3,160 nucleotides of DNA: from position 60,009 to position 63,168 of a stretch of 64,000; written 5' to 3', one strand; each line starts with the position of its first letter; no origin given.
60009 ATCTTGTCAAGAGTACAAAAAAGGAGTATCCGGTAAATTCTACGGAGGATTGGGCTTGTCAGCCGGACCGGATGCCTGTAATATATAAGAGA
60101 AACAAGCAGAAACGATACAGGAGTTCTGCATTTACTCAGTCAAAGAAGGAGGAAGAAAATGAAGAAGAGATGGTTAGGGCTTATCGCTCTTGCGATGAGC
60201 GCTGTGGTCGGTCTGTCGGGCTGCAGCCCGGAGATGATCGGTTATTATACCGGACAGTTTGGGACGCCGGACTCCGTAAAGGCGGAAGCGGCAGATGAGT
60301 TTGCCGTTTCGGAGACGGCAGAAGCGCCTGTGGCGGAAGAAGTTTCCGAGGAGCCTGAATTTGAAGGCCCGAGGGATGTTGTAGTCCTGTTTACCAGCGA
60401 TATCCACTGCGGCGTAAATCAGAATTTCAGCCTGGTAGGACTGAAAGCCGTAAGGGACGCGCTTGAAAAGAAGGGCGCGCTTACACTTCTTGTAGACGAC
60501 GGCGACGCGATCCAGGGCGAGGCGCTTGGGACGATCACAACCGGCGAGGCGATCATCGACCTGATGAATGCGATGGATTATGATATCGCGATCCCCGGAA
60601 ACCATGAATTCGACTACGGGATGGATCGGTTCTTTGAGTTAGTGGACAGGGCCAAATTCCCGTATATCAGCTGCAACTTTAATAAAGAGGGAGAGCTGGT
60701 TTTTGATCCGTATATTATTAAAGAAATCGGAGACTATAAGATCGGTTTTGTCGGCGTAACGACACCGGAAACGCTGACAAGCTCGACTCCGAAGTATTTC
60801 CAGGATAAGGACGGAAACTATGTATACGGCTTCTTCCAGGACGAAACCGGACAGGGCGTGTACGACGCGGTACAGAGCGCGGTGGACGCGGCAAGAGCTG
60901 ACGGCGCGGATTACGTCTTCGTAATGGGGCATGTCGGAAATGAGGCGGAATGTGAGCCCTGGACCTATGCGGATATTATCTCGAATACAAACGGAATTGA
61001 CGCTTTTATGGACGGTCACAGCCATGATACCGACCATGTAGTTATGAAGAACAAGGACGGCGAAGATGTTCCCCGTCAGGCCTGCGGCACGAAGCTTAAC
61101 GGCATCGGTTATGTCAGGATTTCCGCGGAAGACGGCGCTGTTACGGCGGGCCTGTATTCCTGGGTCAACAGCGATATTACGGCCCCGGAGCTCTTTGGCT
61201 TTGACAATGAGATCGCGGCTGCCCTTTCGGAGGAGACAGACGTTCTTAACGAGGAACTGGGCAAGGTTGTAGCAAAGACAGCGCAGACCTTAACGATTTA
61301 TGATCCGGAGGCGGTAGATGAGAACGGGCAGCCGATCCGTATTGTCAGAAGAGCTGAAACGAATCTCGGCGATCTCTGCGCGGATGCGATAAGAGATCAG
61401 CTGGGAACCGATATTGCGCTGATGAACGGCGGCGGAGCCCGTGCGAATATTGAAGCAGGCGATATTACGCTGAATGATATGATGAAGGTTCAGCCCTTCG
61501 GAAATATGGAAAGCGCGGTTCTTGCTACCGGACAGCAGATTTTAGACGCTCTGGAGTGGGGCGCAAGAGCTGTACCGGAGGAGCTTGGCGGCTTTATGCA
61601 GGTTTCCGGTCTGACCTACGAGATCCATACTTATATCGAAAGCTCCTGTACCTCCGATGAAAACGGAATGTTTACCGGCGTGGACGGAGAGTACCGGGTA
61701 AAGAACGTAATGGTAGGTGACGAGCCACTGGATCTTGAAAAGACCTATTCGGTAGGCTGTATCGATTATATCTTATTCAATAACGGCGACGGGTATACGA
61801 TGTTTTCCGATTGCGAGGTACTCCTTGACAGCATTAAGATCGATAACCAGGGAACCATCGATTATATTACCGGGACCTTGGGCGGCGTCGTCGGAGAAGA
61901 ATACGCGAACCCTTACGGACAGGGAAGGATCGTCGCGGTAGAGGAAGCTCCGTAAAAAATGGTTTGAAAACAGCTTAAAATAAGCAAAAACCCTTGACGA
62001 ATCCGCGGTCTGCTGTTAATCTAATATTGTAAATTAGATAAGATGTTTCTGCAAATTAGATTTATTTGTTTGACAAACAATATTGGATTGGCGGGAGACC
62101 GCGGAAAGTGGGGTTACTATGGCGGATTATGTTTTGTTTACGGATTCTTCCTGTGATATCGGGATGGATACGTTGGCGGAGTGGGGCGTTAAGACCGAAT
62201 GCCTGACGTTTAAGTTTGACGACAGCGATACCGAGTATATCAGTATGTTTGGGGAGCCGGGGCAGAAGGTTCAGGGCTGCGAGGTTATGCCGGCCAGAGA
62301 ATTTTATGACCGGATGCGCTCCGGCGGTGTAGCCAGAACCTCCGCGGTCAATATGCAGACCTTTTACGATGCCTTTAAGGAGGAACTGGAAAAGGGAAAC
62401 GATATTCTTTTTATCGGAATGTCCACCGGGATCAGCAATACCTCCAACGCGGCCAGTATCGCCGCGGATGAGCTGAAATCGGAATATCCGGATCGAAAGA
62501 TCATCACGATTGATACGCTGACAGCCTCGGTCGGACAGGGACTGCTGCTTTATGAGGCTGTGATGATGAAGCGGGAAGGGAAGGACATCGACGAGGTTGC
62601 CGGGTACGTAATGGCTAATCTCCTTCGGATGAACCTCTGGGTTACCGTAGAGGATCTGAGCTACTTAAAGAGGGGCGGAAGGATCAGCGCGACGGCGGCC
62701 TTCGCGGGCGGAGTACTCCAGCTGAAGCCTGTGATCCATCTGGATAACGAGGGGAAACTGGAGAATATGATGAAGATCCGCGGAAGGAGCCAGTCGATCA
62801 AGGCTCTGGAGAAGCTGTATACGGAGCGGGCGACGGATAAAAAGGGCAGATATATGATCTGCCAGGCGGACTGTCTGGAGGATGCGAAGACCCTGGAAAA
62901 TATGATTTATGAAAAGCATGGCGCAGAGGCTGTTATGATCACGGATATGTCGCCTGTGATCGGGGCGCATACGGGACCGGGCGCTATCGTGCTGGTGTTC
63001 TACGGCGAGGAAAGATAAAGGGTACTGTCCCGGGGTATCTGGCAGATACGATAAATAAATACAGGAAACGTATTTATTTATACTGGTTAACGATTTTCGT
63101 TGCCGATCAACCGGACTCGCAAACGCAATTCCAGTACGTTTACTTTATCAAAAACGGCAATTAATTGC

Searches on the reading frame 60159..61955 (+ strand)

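Call 68: search_protein_families(library=pfam, max_evalue=0.001, proteins=[window:60159-61955:+])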
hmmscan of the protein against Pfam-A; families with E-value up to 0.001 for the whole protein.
window:60159-61955:+ (598 aa): 3 families
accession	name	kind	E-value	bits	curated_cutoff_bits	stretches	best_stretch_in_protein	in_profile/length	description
PF02872.23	5_nucleotid_C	-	4.9e-34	118.2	23.6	1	392-550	13-157/158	5'-nucleotidase, C-terminal domain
PF00149.33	Metallophos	-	3.5e-12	47.6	21.5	1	76-289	3-189/191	Calcineurin-like phosphoesterase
PF09587.15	PGA_cap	-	3.2e-07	30.6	27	1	124-294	61-236/255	Bacterial capsule synthesis protein PGA_cap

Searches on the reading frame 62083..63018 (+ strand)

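Call 68: search_protein_families(library=pfam, max_evalue=0.001, proteins=[window:62083-63018:+])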
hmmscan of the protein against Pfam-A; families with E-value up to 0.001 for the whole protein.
window:62083-63018:+ (311 aa): 1 family
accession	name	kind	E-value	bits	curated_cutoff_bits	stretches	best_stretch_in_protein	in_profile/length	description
PF02645.21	DegV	-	2.9e-61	207.7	27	1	18-307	4-278/280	Uncharacterised protein, DegV family COG1307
